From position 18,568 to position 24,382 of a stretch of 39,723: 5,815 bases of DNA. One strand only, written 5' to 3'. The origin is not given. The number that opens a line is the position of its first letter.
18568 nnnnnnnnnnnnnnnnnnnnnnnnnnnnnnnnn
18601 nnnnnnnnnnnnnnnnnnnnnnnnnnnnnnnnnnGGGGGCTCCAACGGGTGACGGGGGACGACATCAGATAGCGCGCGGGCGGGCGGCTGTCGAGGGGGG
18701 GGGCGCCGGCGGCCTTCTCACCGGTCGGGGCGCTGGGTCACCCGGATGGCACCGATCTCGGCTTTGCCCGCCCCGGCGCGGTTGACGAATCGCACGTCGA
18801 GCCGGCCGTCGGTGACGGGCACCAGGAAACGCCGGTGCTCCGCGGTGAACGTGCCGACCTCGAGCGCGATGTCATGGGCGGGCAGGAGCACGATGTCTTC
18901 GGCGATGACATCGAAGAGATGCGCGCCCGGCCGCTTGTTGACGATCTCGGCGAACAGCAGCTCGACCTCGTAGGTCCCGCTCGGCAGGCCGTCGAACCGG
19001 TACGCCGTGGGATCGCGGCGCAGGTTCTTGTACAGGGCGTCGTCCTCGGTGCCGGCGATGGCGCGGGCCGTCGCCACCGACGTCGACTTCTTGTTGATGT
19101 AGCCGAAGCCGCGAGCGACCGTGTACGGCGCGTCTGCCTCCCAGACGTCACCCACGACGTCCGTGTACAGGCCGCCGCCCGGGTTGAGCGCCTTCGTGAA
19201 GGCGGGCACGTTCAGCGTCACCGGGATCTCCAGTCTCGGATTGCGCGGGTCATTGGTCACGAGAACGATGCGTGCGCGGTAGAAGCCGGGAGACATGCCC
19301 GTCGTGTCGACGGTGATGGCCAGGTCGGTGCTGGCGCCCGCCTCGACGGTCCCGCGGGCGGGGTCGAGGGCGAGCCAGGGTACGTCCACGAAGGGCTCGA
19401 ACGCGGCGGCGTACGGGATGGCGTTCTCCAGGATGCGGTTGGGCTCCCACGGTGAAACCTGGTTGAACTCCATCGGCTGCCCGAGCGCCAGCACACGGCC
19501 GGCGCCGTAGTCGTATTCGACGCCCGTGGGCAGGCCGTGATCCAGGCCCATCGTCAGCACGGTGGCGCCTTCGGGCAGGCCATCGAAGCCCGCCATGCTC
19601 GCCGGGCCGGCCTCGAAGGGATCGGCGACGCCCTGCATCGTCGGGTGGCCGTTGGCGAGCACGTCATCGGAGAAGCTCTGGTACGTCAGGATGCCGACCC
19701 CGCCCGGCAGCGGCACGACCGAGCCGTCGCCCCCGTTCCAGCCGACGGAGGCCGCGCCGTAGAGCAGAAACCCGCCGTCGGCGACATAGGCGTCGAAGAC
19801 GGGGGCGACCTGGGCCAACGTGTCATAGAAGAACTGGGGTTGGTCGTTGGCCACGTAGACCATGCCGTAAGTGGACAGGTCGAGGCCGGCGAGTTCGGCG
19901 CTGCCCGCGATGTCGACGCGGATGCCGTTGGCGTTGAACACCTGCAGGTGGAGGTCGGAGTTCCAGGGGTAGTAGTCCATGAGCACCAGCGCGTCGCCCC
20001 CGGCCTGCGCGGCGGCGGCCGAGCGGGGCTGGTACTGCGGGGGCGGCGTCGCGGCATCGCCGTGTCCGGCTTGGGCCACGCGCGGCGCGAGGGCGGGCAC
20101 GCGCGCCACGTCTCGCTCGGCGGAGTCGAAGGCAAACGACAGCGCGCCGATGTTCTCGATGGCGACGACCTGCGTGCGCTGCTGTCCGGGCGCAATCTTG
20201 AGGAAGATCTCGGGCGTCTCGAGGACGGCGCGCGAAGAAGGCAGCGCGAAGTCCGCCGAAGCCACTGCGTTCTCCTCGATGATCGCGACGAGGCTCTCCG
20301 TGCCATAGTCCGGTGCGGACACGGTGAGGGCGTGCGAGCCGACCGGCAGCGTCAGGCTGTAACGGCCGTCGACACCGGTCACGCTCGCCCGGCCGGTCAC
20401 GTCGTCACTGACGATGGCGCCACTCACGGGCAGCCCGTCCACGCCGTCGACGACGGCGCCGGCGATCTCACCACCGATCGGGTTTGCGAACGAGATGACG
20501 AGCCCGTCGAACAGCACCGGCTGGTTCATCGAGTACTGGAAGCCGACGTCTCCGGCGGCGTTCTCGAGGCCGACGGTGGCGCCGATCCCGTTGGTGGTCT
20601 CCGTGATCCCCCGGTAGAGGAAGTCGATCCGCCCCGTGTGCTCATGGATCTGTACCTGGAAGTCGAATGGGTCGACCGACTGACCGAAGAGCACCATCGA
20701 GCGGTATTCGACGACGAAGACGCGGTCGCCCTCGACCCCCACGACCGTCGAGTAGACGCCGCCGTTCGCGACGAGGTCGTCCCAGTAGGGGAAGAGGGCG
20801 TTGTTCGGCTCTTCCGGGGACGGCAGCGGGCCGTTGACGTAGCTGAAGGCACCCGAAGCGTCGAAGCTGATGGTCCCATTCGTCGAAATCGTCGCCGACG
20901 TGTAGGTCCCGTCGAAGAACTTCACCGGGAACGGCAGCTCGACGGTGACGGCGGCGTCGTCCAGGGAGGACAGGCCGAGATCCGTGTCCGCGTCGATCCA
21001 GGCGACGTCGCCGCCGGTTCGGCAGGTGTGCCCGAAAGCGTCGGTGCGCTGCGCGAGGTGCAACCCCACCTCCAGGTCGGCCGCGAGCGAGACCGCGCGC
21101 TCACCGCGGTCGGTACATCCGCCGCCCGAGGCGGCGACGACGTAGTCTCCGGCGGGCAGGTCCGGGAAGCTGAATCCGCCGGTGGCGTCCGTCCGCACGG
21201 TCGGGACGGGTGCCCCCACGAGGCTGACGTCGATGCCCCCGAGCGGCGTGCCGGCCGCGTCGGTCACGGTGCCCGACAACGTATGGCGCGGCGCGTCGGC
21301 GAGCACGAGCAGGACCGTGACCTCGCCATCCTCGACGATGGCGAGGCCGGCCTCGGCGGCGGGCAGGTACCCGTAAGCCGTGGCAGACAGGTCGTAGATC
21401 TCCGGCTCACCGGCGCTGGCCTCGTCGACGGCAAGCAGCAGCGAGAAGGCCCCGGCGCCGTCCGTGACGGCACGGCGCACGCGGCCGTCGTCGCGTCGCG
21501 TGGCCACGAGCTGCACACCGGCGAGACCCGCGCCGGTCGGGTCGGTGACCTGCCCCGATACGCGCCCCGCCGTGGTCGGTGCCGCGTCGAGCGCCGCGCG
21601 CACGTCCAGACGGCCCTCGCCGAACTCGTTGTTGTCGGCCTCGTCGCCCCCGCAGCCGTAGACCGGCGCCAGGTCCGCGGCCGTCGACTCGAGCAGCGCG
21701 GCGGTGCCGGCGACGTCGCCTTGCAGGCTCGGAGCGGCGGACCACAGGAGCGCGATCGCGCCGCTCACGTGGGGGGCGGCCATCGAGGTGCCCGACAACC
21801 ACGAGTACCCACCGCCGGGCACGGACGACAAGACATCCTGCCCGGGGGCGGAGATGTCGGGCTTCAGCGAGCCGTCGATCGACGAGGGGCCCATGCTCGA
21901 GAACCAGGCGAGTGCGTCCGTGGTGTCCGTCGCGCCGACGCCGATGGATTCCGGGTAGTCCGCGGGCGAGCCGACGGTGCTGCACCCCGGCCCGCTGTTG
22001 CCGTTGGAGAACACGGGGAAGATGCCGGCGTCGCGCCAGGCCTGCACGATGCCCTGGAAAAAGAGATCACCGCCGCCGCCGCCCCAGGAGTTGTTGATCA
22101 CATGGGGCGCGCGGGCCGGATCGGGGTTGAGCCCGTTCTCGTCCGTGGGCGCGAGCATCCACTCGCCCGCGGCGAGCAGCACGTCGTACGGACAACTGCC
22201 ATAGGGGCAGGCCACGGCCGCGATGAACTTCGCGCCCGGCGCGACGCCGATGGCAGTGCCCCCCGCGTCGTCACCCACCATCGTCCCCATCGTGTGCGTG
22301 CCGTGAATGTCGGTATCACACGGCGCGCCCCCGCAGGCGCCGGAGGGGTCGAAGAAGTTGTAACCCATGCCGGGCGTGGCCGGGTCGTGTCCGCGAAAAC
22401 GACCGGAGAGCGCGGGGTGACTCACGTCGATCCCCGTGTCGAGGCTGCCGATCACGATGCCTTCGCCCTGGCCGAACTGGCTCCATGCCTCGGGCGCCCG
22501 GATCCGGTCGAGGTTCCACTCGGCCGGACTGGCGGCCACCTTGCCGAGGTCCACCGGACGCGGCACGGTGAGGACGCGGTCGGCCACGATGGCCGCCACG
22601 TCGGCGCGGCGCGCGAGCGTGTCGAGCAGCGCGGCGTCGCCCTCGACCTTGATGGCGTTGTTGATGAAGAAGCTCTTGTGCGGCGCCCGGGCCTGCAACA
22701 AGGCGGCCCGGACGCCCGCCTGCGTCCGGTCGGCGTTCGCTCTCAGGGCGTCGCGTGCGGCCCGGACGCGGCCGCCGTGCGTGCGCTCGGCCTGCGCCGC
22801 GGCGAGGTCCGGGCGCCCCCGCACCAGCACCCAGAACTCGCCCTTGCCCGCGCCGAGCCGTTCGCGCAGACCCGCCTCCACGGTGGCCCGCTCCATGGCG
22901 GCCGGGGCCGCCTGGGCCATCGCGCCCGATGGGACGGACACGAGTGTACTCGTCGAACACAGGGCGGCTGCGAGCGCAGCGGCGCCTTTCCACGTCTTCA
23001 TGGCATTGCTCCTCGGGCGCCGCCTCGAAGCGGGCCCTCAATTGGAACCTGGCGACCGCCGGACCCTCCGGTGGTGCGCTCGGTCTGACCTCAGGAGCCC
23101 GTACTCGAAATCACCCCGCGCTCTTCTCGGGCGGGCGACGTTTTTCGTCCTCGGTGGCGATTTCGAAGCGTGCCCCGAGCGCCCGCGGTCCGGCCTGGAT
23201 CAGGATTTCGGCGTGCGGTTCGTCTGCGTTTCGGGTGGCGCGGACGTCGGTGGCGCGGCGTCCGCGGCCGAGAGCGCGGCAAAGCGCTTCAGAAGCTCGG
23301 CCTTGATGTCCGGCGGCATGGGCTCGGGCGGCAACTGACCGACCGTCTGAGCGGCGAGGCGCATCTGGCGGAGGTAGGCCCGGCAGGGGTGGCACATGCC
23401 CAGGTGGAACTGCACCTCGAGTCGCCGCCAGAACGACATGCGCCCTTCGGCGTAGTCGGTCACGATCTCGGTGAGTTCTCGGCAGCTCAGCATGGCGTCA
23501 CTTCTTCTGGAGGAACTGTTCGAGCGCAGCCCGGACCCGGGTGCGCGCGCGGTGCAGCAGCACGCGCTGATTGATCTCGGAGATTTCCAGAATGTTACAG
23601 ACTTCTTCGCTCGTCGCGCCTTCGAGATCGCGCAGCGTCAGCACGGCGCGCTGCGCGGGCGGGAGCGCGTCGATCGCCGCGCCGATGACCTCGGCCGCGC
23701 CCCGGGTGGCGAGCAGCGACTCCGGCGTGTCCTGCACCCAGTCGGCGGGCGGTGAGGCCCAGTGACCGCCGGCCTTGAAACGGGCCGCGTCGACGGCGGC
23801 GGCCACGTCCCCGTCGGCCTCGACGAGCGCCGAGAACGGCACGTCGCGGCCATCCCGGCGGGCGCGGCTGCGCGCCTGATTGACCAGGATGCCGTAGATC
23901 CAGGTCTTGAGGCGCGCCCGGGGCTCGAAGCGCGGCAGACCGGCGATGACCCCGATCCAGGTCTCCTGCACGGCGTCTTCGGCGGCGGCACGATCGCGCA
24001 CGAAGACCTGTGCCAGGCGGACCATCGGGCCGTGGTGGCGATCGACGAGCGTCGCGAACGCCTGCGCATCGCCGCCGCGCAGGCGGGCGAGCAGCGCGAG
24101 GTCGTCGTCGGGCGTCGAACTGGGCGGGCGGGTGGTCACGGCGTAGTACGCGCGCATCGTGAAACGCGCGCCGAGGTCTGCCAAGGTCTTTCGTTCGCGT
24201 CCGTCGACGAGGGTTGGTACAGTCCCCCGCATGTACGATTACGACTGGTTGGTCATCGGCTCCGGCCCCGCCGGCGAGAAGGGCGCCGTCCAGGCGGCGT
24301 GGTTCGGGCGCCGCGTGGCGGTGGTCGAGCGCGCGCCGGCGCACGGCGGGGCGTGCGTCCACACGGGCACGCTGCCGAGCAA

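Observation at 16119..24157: ECF sigma / zf-HC2 anti-sigma module followed by a giant S8 subtilase and a Lys-rich PG-binding HExxH protein without a signal peptide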

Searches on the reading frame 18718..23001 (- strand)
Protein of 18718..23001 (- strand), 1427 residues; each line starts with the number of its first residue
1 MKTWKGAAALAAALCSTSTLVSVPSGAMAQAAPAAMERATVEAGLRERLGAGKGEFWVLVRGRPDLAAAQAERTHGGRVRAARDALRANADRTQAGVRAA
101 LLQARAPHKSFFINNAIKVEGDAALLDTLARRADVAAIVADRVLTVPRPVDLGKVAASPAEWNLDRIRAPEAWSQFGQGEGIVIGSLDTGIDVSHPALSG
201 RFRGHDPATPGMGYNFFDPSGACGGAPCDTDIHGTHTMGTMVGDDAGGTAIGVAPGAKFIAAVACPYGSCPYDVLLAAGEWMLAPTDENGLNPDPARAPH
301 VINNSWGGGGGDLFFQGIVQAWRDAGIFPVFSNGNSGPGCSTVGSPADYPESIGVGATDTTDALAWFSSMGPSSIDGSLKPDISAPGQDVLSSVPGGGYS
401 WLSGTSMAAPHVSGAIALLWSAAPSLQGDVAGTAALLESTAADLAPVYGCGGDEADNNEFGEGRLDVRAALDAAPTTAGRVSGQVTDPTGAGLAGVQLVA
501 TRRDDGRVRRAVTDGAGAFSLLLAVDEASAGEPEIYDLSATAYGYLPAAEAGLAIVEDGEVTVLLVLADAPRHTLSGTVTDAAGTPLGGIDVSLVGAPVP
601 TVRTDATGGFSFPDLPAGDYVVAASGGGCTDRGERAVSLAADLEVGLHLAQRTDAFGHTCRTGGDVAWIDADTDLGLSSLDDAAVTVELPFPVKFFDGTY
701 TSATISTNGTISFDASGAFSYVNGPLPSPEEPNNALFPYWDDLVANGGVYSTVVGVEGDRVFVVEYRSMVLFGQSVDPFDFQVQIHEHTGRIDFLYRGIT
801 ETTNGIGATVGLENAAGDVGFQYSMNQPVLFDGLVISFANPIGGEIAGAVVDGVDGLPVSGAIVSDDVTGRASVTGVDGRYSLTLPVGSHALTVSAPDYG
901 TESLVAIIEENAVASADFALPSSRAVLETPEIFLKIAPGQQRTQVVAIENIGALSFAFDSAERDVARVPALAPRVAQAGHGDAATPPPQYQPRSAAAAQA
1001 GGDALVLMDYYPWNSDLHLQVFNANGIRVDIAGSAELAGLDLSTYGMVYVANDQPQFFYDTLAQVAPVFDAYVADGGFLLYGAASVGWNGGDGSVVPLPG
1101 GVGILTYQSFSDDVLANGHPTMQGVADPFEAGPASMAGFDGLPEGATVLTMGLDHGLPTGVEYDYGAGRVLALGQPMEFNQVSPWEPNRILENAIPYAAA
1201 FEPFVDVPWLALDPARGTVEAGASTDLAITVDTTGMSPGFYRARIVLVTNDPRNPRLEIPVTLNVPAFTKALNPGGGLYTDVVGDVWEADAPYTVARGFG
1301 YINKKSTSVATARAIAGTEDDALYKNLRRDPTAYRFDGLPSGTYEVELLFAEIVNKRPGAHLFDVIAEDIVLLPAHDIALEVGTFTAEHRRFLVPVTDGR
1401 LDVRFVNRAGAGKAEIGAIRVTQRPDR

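Call 4: search_protein_families(library=pfam, proteins=[window:18718-23001:-], max_evalue=0.01)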
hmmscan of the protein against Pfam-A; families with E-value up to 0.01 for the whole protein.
window:18718-23001:- (1427 aa): 5 families
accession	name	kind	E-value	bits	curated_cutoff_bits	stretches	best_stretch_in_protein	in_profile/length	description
PF00082.27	Peptidase_S8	-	3.8e-47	161.4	21.8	1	179-463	1-288/288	Subtilase family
PF13620.12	CarboxypepD_reg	-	5.2e-34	116.9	32.3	3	574-645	1-75/82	Carboxypeptidase regulatory-like domain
PF13715.12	CarbopepD_reg_2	-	5.8e-17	61.9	32.2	2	846-924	1-80/88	CarboxypepD_reg-like domain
PF11721.14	Malectin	-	5.2e-15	56.2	23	1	1271-1416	4-149/163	Malectin domain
PF17210.9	SdrD_B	-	9.8e-07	29.4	29.7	0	580-624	17-64/112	SdrD B-like domain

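Call 5: search_protein_families(library=ncbifam, proteins=[window:18718-23001:-], max_evalue=0.01)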
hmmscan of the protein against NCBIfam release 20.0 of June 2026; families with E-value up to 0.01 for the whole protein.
window:18718-23001:- (1427 aa): 9 families
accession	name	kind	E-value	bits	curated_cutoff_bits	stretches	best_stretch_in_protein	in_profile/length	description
TIGR03921.1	T7SS_mycosin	equivalog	1.9e-21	76.6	278.75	2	330-512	153-326/353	type VII secretion-associated serine protease mycosin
NF051851.1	AtpSerPepEprS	equivalog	1.3e-18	66.4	1700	1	160-445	47-341/988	autotransporter serine peptidase EprS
NF033595.1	denti_PrtP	equivalog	1.3e-16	60.4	300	1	302-473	342-504/606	dentilisin complex serine proteinase subunit PrtP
NF040809.1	germ_prot_CspBA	exception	2.8e-11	41.8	1250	1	342-419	395-472/1099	bifunctional germination protease/germinant receptor pseudoprotease CspBA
NF040553.1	SGO_0316_fam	subfamily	3.9e-11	41.4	1400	1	361-420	650-708/1486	SGO_0316/SGO_0317 family LPXTG-anchored serine peptidase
TIGR03895.1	protease_PatA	subfamily_domain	2.9e-09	36.2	421.05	1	312-473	75-227/606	PatA/PatG family cyanobactin maturation protease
NF049877.1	GlucurArabfur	equivalog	5.5e-09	34.2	1800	1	1271-1423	1062-1230/1400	beta-d-glucuronidase/beta-L-arabinofuranosidase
TIGR04056.1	OMP_RagA_SusC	subfamily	2.3e-06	26.2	368.25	1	846-903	3-58/981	SusC/RagA family TonB-linked outer membrane protein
NF040808.2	CspC_non_triad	exception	2.4e-05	23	675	1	349-419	427-497/556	bile acid germinant receptor pseudoprotease CspC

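Call 43: find_encoding_contigs(protein=window:18718-23001:-, flank=10000, max_places=4)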
Protein window:18718-23001:- (1427 aa): 4 contigs read that carry it; 4 places shown.
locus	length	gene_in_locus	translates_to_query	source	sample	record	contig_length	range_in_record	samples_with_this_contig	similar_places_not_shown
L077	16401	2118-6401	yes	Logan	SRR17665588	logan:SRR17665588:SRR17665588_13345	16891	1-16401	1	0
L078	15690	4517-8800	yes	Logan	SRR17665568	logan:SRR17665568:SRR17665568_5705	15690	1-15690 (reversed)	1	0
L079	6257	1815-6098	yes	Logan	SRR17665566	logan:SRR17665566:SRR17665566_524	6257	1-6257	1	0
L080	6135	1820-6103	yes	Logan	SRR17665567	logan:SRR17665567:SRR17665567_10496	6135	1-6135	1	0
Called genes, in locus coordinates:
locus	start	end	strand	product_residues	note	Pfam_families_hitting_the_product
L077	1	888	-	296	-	?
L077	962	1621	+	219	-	PF07638:Sigma70_ECF (faint), PF04542:Sigma70_r2, PF08281:Sigma70_r4_2, PF04545:Sigma70_r4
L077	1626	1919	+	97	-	PF13490:zf-HC2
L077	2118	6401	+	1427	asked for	PF00082:Peptidase_S8, PF13620:CarboxypepD_reg, PF17210:SdrD_B (faint), PF13620:CarboxypepD_reg, PF13715:CarbopepD_reg_2 (weak), PF11721:Malectin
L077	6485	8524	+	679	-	-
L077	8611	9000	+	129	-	-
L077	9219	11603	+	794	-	-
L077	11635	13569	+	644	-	PF13646:HEAT_2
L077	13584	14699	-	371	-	-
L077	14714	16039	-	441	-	-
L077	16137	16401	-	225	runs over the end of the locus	PF05685:Uma2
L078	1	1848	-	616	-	?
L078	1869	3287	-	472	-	PF03486:HI0933_like (faint), PF07992:Pyr_redox_2, PF12831:FAD_oxidored (weak), PF00070:Pyr_redox, PF02852:Pyr_redox_dim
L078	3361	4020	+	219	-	PF07638:Sigma70_ECF (faint), PF04542:Sigma70_r2, PF08281:Sigma70_r4_2, PF04545:Sigma70_r4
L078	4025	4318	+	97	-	PF13490:zf-HC2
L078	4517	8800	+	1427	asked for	PF00082:Peptidase_S8, PF13620:CarboxypepD_reg, PF17210:SdrD_B (faint), PF13620:CarboxypepD_reg, PF13715:CarbopepD_reg_2 (weak), PF11721:Malectin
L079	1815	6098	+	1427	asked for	PF00082:Peptidase_S8, PF13620:CarboxypepD_reg, PF17210:SdrD_B (faint), PF13620:CarboxypepD_reg, PF13715:CarbopepD_reg_2 (weak), PF11721:Malectin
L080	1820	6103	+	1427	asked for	PF00082:Peptidase_S8, PF13620:CarboxypepD_reg, PF17210:SdrD_B (faint), PF13620:CarboxypepD_reg, PF13715:CarbopepD_reg_2 (weak), PF11721:Malectin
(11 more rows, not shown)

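Call 54: find_related_loci(query=window:18718-23001:-, collection=metagenome_contigs, flank=6000)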
Query window:18718-23001:- (1427 aa) in metagenome_contigs; peptide patterns used: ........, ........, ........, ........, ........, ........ (x = any residue, [..] = any of these).
138 stretches matched a pattern; 1 encode a relative of the query (tblastn E <= 1e-3); 1 distinct loci.
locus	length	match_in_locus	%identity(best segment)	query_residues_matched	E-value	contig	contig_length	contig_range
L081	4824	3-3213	95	317-1427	0e+0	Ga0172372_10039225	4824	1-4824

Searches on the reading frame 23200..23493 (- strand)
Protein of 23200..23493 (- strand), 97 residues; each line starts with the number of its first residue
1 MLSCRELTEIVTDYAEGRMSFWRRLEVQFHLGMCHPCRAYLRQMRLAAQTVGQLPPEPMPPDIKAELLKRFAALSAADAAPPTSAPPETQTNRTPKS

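Call 4: search_protein_families(library=pfam, proteins=[window:23200-23493:-], max_evalue=0.01)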
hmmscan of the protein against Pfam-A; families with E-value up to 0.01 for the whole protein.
window:23200-23493:- (97 aa): 1 family
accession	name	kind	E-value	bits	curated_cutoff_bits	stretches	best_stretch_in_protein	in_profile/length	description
PF13490.11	zf-HC2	-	6.9e-08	32.9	22.2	1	4-38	1-35/35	Putative zinc-finger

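Call 5: search_protein_families(library=ncbifam, proteins=[window:23200-23493:-], max_evalue=0.01)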
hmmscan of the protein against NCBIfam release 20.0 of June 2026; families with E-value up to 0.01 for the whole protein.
window:23200-23493:- (97 aa): 5 families
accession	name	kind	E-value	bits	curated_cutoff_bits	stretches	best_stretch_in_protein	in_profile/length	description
NF052368.1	antisigmaE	subfamily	1e-14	54.1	50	1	1-46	1-46/48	anti-sigma factor family protein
NF052375.1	antisigma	equivalog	1.9e-06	28.1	100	1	12-91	3-82/217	anti-sigma factor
NF010501.0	PRK13920.1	subfamily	3e-05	23.8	225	1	5-72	2-70/213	putative anti-sigmaE protein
TIGR02451.1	anti_sig_ChrR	subfamily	0.00024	21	124.5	1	9-90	6-85/216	ChrR family anti-sigma-E factor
TIGR03988.1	antisig_RsrA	equivalog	0.0016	18.5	62.5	1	3-75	1-74/77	mycothiol system anti-sigma-R factor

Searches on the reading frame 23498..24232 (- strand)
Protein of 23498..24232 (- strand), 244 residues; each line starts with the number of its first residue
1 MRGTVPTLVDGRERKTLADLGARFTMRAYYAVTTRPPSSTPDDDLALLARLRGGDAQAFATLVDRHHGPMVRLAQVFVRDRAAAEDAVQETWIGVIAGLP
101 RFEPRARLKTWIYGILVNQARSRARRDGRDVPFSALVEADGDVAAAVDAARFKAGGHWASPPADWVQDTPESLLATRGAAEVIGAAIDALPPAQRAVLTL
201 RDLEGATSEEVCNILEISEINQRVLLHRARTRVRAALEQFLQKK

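Call 4: search_protein_families(library=pfam, proteins=[window:23498-24232:-], max_evalue=0.01)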
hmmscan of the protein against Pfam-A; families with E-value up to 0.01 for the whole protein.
window:23498-24232:- (244 aa): 5 families
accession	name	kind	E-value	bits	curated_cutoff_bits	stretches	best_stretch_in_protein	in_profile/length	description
PF04542.20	Sigma70_r2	-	3.4e-15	56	24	1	62-129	1-70/71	Sigma-70 region 2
PF08281.18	Sigma70_r4_2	-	1e-11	44.7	25.7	1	182-232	3-53/54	Sigma-70, region 4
PF04545.22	Sigma70_r4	-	1.6e-08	34.4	24.1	1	186-234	1-49/50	Sigma-70, region 4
PF07638.17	Sigma70_ECF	-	6.7e-06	26.6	21.1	1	47-237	7-183/185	ECF sigma factor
PF22233.2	PhyR_sigma-like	-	0.003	17.8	27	1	189-230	3-44/50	Response regulator PhyR, sigma-like domain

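Call 5: search_protein_families(library=ncbifam, proteins=[window:23498-24232:-], max_evalue=0.01)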
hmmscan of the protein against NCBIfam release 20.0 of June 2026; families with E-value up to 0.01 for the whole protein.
window:23498-24232:- (244 aa): 88 families (the best 25 are shown)
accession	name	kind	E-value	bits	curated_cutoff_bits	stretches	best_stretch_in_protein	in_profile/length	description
NF008888.0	PRK11922.1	equivalog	6.3e-34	117.6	204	1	34-241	7-200/231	RNA polymerase sigma factor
NF009173.0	PRK12520.1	equivalog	2.6e-32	112.1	255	1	61-238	6-180/191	RNA polymerase sigma factor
TIGR02943.1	Sig70_famx1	hypoth_equivalog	7.5e-32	110.7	162.2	1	69-239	14-181/188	RNA polymerase sigma-70 factor, TIGR02943 family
NF009196.0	PRK12544.1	equivalog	1.2e-28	99.9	287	1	63-239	24-198/208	RNA polymerase factor sigma-70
NF009184.0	PRK12532.1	equivalog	4.9e-28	98.3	276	1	69-239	17-186/195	RNA polymerase sigma factor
NF008892.0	PRK11924.2-1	equivalog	5.3e-28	98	291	1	62-238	21-194/203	RNA polymerase sigma factor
NF009166.1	PRK12513.1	equivalog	5.7e-28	97.9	206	1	41-239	6-188/193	RNA polymerase sigma factor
NF004113.0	PRK05602.1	equivalog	3.6e-26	92.1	208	2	31-141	19-129/211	RNA polymerase sigma factor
NF009197.0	PRK12545.1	equivalog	1.6e-24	86.8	336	1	69-238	20-188/201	RNA polymerase factor sigma-70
TIGR02937.1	sigma70-ECF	superfamily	1.1e-23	83.7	42.9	1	58-236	2-164/165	sigma-70 family RNA polymerase sigma factor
TIGR02939.1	RpoE_Sigma70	equivalog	3.7e-23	82.5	236.15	1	42-238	5-187/190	RNA polymerase sigma factor RpoE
NF006089.0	PRK08241.1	subfamily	1.3e-22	80.4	240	1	50-235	15-202/343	RNA polymerase subunit sigma-70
NF058625.1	sigma_PG0214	equivalog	4.3e-22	78.6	130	2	167-239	91-163/170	GFO_1088 family ECF-type sigma factor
NF007225.0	PRK09643.1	equivalog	6.4e-22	78.2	190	1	43-242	13-187/204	RNA polymerase sigma factor SigM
NF009182.0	PRK12530.1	subfamily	1.3e-20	73.7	264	1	69-240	21-187/193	RNA polymerase sigma factor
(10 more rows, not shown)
